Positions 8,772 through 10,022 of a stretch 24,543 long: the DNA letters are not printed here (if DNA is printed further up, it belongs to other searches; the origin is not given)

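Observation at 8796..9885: Orphan low-G+C radical-SAM enzyme inserted behind a duplicated terminator, next to the DNA methyltransferase: possible DNA-modification or other novel cargo function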

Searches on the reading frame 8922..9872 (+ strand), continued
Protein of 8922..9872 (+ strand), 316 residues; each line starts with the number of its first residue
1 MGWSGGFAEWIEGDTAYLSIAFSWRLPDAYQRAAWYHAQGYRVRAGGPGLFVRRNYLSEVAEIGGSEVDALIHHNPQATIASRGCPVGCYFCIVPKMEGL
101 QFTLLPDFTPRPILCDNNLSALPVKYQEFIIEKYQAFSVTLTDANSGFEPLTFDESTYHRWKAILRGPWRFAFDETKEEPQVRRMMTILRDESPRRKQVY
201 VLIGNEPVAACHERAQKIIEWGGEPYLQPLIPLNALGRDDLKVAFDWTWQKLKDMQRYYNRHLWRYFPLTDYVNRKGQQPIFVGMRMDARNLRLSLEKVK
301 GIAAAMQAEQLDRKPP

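Call 28: predict_structure(alignment_id=A2)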
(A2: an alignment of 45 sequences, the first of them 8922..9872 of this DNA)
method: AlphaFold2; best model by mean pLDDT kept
length: 316 residues; sequences in the alignment: 45
mean_pLDDT: 90.7   pTM: 0.83
mean pLDDT of the five models: 90.7, 90.3, 89.1, 86.5, 86.0
residues with pLDDT >= 90: 241; 70-90: 53; 50-70: 22; < 50: 0
segments of 3 or more residues with pLDDT < 50: none
pLDDT, mean of each block of 10 residues (from residue 1): 84 96 94 98 94 94 77 94 92 91 96 93 97 98 90 97 97 97 98 97 95 98 96 83 83 96 96 91 73 69 76 64
secondary structure, 60 per line:
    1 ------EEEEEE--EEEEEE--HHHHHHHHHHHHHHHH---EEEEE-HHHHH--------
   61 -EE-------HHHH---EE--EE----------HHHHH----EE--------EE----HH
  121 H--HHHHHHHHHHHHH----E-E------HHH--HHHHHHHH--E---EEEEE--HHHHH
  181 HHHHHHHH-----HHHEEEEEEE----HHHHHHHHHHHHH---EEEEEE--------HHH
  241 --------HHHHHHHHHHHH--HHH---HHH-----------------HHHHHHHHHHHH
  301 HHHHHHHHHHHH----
elements in order: E7-12 E15-20 H23-38 E42-46 H48-52 H71-74 H94-98 H124-136 H155-162 E169-173 H176-188 E197-203 H208-220 E224-229 H249-260 H289-312

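Call 33: fold_search(model_id=the predicted structure, library=pdb)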
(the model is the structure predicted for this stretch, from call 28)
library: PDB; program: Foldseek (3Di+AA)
matches with E <= 10: 988; with E <= 0.001: 4
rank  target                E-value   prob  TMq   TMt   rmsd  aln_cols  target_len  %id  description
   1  6fd2_A                2.4e-06  1.00  0.57  0.41   6.4       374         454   14  Radical SAM 1,2-diol dehydratase AprD4 in complex with its substrate paromamine (released 2018-01-17)
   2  9ccb                  2.0e-05  1.00  0.52  0.40   9.2       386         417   11  X-ray crystal structure of methyl-coenzyme M reductase glutamine methylase (MgmA) from Methanothermobacter marburgensis  (released 2025-01-01)
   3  7mjw_A                6.5e-05  1.00  0.49  0.37   7.0       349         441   11  Methylated MiaB in the complex with 5'-deoxyadenosine, methionine and RNA (released 2021-09-15)
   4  9a6d_A                3.7e-04  1.00  0.53  0.39   7.2       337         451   11  Integrative model of MTAB-YVFG by crosslinking MS and deep learning (released 2024-09-18)
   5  4u0p                  5.0e-03  0.99  0.37  0.41   6.6       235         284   11  The Crystal Structure of Lipoyl Synthase in Complex with S-Adenosyl Homocysteine (released 2014-08-20)
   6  3bof_B                1.5e-02  0.63  0.28  0.17  18.1       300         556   14  Cobalamin-dependent methionine synthase (1-566) from Thermotoga maritima complexed with Zn2+ and Homocysteine (released 2008-03-11)
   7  8tsk_B                1.7e-02  0.96  0.32  0.34   5.7       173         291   12  Structure of human LIAS in the presence of 5'-deoxyadenosine and octanoyl-modified peptide (released 2025-06-11)
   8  7uek                  1.7e-02  0.75  0.30  0.39  12.4       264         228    8  Crystal structure of a de novo designed ovoid TIM barrel OT3 (released 2023-01-18)
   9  6y88_A                1.8e-02  0.60  0.27  0.31  10.0       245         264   13  IGPS (Indole-3-glycerol phosphate synthase) from Pseudomonas aeruginosa in complex with substrate inhibitor rCdRP (released 2020-09-23)
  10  1wdw_G                2.9e-02  0.25  0.23  0.28  13.3       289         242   10  Structural basis of mutual activation of the tryptophan synthase a2b2 complex from a hyperthermophile, Pyrococcus furi (released 2005-07-12)
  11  5exi                  3.2e-02  0.38  0.24  0.27  17.4       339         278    9  Crystal structure of M. tuberculosis lipoyl synthase at 2.28 A resolution (released 2016-08-10)
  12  3qja                  3.7e-02  0.47  0.26  0.30  10.3       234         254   10  Crystal Structure of the Mycobacterium tuberculosis Indole-3-glycerol phosphate synthase (TrpC) in apo form (released 2011-06-15)
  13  4u0o                  3.9e-02  0.96  0.40  0.45   5.3       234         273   12  Crystal structure of Thermosynechococcus elongatus Lipoyl Synthase 2 complexed with MTA and DTT (released 2014-08-20)
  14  6tq8_B                4.7e-02  0.13  0.16  0.18  14.2       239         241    9  Alcohol dehydrogenase from Candida magnoliae DSMZ 70638 (ADHA): thermostable 10fold mutant (released 2020-04-08)
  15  3edc_A                6.8e-02  0.11  0.16  0.17  20.4       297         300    8  Crystal Structure of a 1.6-hexanediol Bound Tetrameric Form of Escherichia coli Lac-repressor Refined to 2.1 Resolutio (released 2008-11-25)
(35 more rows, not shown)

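Call 35: fold_search(model_id=the predicted structure, library=viral)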
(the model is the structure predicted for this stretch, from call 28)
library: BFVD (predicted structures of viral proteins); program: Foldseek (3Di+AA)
matches with E <= 10: 630; with E <= 0.001: 2
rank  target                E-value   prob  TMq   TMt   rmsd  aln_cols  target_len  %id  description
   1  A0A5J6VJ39            5.7e-05  1.00  0.57  0.39   5.7       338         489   11  tRNA (N(6)-L-threonylcarbamoyladenosine(37)-C(2))-methylthiotransferase [Megaviridae environmental sample]
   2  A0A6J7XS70            3.4e-04  1.00  0.46  0.25   7.4       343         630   10  B12-binding_like domain containing protein [uncultured Caudovirales phage]
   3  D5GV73                2.0e-02  0.97  0.31  0.33   4.7       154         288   14  Hypothetical phage protein (Radical SAM family) [Campylobacter phage CP220]
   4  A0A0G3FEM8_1          2.1e-02  0.28  0.24  0.12  17.9       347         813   12  Peptidase C7 domain-containing protein [Sclerotinia sclerotiorum megabirnavirus 1]
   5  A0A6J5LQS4            8.1e-02  0.92  0.33  0.24   4.7       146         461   16  Radical_SAM domain containing protein [uncultured Caudovirales phage]
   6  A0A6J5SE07            9.8e-02  0.21  0.28  0.12  17.1       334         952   10  Tip attachment protein J central straight fiber domain-containing protein [uncultured Caudovirales phage]
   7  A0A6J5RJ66            9.8e-02  0.08  0.15  0.12  22.1       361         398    8  SbcD DNA repair exonuclease [uncultured Caudovirales phage]
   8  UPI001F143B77         1.0e-01  0.08  0.16  0.16  21.1       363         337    6  (no name look-up for this kind of identifier)
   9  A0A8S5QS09            1.2e-01  0.18  0.26  0.16  17.7       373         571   12  7-cyano-7-deazaguanine synthase [Myoviridae sp. ctgXL3]
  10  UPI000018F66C         1.5e-01  0.77  0.38  0.42   5.4       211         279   13  (no name look-up for this kind of identifier)
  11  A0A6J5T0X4            1.6e-01  0.54  0.25  0.22   5.4       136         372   12  Radical_SAM domain containing protein [uncultured Caudovirales phage]
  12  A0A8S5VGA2            1.6e-01  0.30  0.25  0.21  12.0       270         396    9  Fe-S oxidoreductase [Myoviridae sp. ctkfK18]
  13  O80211                1.7e-01  0.23  0.23  0.07  12.7       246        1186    9  Tail protein [Methanobacterium phage psiM2]
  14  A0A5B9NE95            1.7e-01  0.09  0.19  0.21  13.1       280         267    8  Phosphoribosylpyrophosphate synthetase [Aeromonas phage 4_4572]
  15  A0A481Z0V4            1.7e-01  0.07  0.16  0.11  22.8       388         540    8  Uncharacterized protein [Mimivirus LCMiAC02]
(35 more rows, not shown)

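Call 45: search_protein_families(library=pfam, proteins=[L008:5669-7501:+, L013:4374-6443:+, L039:4812-6029:+, L024:8905-9594:+, L032:9443-9880:+, L001:6525-7046:+, L026:3204-4565:+, L008:9640-10407:+, L008:10427-11026:+, L020:7001-7828:+], max_evalue=0.001)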
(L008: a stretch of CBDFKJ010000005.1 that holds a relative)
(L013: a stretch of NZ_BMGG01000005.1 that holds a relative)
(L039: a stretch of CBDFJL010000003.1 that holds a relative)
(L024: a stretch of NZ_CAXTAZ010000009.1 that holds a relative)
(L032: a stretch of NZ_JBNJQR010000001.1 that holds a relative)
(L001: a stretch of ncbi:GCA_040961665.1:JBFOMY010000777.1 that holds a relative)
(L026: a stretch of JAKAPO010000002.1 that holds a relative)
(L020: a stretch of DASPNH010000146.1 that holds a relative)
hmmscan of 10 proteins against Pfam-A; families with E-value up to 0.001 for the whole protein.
L008:5669-7501:+ (610 aa): 6 families
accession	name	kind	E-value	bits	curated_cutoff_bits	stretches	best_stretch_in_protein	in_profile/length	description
PF04851.21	ResIII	-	8.4e-21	75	22.5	1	50-201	4-164/164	Type III restriction enzyme, res subunit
PF00271.37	Helicase_C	-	9.3e-14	52.1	23.5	1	274-376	7-108/110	Helicase conserved C-terminal domain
PF00270.35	DEAD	-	3.4e-13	50.1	26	1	62-201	8-162/167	DEAD/DEAH box helicase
PF10571.15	UPF0547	-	2.1e-09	37.8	29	1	424-447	1-24/26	Uncharacterised protein family UPF0547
PF13604.12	AAA_30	-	5.1e-07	30.1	27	1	52-194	4-123/191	AAA domain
PF18766.7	SWI2_SNF2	-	8.1e-07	29.4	26.7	1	58-220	6-176/221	SWI2/SNF2 ATPase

L013:4374-6443:+ (689 aa): 1 family
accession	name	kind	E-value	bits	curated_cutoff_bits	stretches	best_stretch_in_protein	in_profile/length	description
PF00145.23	DNA_methylase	-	2.9e-20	73.4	22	1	50-246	3-181/324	C-5 cytosine-specific DNA methylase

L039:4812-6029:+ (405 aa): 5 families
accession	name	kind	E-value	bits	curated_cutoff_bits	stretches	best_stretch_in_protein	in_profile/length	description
PF01555.25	N6_N4_Mtase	-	3.9e-47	161.5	26.7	2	23-283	1-184/221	DNA methylase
PF13847.12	Methyltransf_31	-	4.3e-05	23.7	27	0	351-389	6-47/145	Methyltransferase domain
PF08241.18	Methyltransf_11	-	4.6e-05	24.4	21.2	0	52-75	71-94/95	Methyltransferase domain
PF13649.12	Methyltransf_25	-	5.7e-05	24.2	27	0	352-390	1-41/97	Methyltransferase domain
PF09445.16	Methyltransf_15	-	0.00071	19.6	22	0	8-58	55-107/165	RNA cap guanine-N2 methyltransferase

L024:8905-9594:+ (229 aa): 0 families

L032:9443-9880:+ (145 aa): 1 family
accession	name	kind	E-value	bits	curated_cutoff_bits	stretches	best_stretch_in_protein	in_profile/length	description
PF04266.20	ASCH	-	2.8e-07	31.6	21.2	1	4-84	1-57/103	ASCH domain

L001:6525-7046:+ (173 aa): 0 families

L026:3204-4565:+ (453 aa): 3 families
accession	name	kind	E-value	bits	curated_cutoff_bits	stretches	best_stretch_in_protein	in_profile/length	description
PF03796.21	DnaB_C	-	1.5e-27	97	27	1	182-419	4-245/255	DnaB-like helicase C terminal domain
PF00772.26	DnaB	-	3.7e-27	94.8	23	1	9-110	2-103/103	DnaB-like helicase N terminal domain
PF13481.12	AAA_25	-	6.4e-10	39.4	27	1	183-365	18-194/195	AAA domain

L008:9640-10407:+ (255 aa): 0 families

L008:10427-11026:+ (199 aa): 1 family
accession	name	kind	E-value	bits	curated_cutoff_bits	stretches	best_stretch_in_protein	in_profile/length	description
PF00226.36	DnaJ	-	2e-08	34.7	27.8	1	150-192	4-50/63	DnaJ domain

L020:7001-7828:+ (275 aa): 1 family
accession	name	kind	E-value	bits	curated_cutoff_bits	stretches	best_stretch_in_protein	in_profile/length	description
PF02086.21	MethyltransfD12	-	7.3e-24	85.3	22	1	9-233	1-241/253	D12 class N6 adenine-specific DNA methyltransferase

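Call 46: search_protein_families(library=padloc, alignment_id=A2, max_evalue=0.01)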
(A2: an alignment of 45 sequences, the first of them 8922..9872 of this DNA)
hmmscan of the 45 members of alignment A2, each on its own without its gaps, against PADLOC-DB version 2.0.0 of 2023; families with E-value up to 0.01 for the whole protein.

A. member 1, window:8922-9872:+ (316 aa): 0 families

B. families by the number of members that match (of 45 scanned): 1 family
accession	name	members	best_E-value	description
PDLC04211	HEC-01B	1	0.0013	-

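Call 61: find_encoding_contigs(protein=P0004, flank=6000, max_places=3)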
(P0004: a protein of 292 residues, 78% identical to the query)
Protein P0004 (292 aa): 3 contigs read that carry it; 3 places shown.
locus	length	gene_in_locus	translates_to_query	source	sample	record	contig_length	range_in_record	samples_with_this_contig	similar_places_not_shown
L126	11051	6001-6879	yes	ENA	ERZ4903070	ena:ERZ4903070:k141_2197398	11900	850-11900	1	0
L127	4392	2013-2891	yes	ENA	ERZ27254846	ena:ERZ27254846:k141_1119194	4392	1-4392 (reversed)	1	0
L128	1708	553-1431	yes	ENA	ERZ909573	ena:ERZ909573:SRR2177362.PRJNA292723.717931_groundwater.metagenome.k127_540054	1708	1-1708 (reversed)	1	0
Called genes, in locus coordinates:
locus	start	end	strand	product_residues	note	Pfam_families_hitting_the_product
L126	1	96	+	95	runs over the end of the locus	-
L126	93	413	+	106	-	-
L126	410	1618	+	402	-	PF00145:DNA_methylase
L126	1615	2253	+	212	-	-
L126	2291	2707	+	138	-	-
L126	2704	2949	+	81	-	-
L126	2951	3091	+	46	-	-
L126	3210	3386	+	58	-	-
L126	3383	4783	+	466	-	-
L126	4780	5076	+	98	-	-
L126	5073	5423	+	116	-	-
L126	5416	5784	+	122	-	-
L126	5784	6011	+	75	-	-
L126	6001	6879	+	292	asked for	-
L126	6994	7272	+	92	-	-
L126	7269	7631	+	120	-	-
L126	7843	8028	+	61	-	-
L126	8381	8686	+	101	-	-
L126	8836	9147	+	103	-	-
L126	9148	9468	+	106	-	-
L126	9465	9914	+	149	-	-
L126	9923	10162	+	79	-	-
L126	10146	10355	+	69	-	-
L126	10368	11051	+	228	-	?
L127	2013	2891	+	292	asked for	-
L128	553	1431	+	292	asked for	-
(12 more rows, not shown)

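Call 62: find_encoding_contigs(protein=P0003, flank=5000, max_places=2)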
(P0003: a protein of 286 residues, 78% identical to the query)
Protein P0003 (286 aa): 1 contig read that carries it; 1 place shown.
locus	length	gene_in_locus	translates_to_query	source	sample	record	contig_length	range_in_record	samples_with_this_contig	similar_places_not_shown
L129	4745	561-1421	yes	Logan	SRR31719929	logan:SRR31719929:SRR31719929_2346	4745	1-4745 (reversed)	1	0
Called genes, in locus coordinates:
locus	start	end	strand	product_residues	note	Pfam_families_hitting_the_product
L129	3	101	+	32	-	?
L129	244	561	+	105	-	-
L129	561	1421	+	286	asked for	-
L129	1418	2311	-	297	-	-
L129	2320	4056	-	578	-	-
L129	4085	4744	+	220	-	?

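Call 63: find_encoding_contigs(protein=P0002, flank=5000, max_places=2)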
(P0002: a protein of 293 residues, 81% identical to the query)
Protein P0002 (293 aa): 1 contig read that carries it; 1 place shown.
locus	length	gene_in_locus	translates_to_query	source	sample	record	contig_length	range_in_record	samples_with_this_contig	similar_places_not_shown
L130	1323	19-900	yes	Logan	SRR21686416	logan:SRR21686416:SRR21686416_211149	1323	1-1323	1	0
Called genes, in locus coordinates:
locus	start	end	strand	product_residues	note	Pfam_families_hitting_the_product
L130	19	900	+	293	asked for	-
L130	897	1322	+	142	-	?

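Call 67: find_encoding_contigs(protein=P0171, flank=6000, max_places=2)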
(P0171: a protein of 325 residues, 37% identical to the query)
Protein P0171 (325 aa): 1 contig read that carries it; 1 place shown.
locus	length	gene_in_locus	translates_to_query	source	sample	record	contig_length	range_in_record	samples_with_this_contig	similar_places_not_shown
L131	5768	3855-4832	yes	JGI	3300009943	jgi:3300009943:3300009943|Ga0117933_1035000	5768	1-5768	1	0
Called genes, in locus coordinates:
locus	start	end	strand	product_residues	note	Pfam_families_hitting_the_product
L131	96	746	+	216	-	-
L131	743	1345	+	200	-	-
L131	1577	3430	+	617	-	PF11638:DnaA_N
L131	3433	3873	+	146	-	PF21818:DUF6884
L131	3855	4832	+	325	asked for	-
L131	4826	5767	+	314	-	?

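Call 68: find_encoding_contigs(protein=P0275, flank=8000, max_places=2)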
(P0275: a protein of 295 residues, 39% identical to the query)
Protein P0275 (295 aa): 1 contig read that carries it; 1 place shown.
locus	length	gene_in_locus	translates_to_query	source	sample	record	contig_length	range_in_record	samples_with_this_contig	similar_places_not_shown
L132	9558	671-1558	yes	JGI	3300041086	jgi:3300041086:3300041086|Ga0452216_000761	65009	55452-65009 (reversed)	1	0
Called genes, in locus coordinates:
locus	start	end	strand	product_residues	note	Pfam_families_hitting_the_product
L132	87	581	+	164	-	-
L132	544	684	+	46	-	-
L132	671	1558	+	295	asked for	PF04055:Radical_SAM (faint)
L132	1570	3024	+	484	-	PF00772:DnaB, PF03796:DnaB_C, PF06745:ATPase (weak), PF13481:AAA_25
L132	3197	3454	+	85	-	PF12961:DUF3850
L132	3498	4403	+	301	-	PF07505:DUF5131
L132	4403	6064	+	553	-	PF01555:N6_N4_Mtase (weak)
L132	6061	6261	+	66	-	-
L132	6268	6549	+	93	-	-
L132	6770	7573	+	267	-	PF20314:DUF6610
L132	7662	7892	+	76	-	-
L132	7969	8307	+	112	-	-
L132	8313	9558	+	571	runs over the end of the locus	-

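Call 75: search_dna_similar(query=window:8922-9776:+, collection=plasmids, mode=protein, max_rows=15)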
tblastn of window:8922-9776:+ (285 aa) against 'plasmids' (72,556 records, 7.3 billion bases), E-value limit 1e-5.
No match.

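Call 84: search_protein_families(library=pfam, proteins=[L007:7554-8243:+, L021:9498-10229:+, L026:6430-7452:+, L056:1329-2060:+, L066:863-2575:+, L060:9143-10459:+, L052:1613-2965:+, L131:3433-3873:+, L024:8905-9594:+, L001:6561-7046:+], max_evalue=0.001)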
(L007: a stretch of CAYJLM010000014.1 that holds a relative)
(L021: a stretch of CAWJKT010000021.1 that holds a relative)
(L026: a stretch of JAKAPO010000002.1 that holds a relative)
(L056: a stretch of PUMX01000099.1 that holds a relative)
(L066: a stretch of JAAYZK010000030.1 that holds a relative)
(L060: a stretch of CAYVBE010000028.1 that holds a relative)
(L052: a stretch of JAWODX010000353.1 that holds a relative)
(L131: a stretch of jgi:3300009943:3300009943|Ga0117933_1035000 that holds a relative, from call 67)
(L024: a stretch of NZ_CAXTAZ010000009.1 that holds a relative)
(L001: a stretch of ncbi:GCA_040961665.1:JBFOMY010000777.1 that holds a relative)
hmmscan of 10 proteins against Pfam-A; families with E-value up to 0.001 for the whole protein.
L007:7554-8243:+ (229 aa): 5 families
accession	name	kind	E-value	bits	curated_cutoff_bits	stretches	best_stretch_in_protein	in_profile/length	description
PF01555.25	N6_N4_Mtase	-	4.3e-21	76.3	26.7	1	140-202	156-218/221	DNA methylase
PF08241.18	Methyltransf_11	-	1.9e-09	38.5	21.2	1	11-63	44-94/95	Methyltransferase domain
PF13649.12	Methyltransf_25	-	3.2e-07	31.4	27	0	13-60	50-97/97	Methyltransferase domain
PF01170.24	UPF0020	-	5.1e-05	23.5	22.3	0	17-58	111-158/197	RMKL-like, methyltransferase domain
PF13847.12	Methyltransf_31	-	0.00087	19.4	27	0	15-64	60-110/145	Methyltransferase domain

L021:9498-10229:+ (243 aa): 1 family
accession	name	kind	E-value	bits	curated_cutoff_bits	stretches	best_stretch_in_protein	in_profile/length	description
PF00145.23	DNA_methylase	-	7.2e-08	32.7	22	1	7-126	5-117/324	C-5 cytosine-specific DNA methylase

L026:6430-7452:+ (340 aa): 1 family
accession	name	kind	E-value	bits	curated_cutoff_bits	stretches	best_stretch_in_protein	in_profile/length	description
PF01555.25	N6_N4_Mtase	-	6.5e-15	56.1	26.7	1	80-319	6-220/221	DNA methylase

L056:1329-2060:+ (243 aa): 1 family
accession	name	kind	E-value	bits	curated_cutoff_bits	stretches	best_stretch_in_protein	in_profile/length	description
PF02195.25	ParB_N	-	2.5e-10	40.7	26.3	1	53-123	2-78/95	ParB N-terminal domain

L066:863-2575:+ (570 aa): 2 families
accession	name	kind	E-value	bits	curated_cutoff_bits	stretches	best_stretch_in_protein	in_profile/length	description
PF01555.25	N6_N4_Mtase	-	6.4e-24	85.6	26.7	1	340-545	2-220/221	DNA methylase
PF03602.21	Cons_hypoth95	-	0.00028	21.1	24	0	506-555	41-91/182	Conserved hypothetical protein 95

L060:9143-10459:+ (438 aa): 2 families
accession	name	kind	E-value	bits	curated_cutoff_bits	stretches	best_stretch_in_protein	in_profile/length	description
PF01555.25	N6_N4_Mtase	-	1.9e-25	90.6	26.7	1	186-420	1-220/221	DNA methylase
PF02195.25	ParB_N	-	1.3e-09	38.4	26.3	1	6-71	6-77/95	ParB N-terminal domain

L052:1613-2965:+ (450 aa): 2 families
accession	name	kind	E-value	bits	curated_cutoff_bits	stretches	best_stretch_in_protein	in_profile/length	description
PF01555.25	N6_N4_Mtase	-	2.7e-26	93.3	26.7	1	185-430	1-220/221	DNA methylase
PF02195.25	ParB_N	-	1.3e-09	38.4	26.3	1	5-72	5-78/95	ParB N-terminal domain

L131:3433-3873:+ (146 aa): 1 family
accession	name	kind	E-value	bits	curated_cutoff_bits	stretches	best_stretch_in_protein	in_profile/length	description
PF21818.3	DUF6884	-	2.8e-37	128.3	30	1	3-138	1-135/135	Family of unknown function (DUF6884)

L024:8905-9594:+ (229 aa): 0 families

L001:6561-7046:+ (161 aa): 0 families
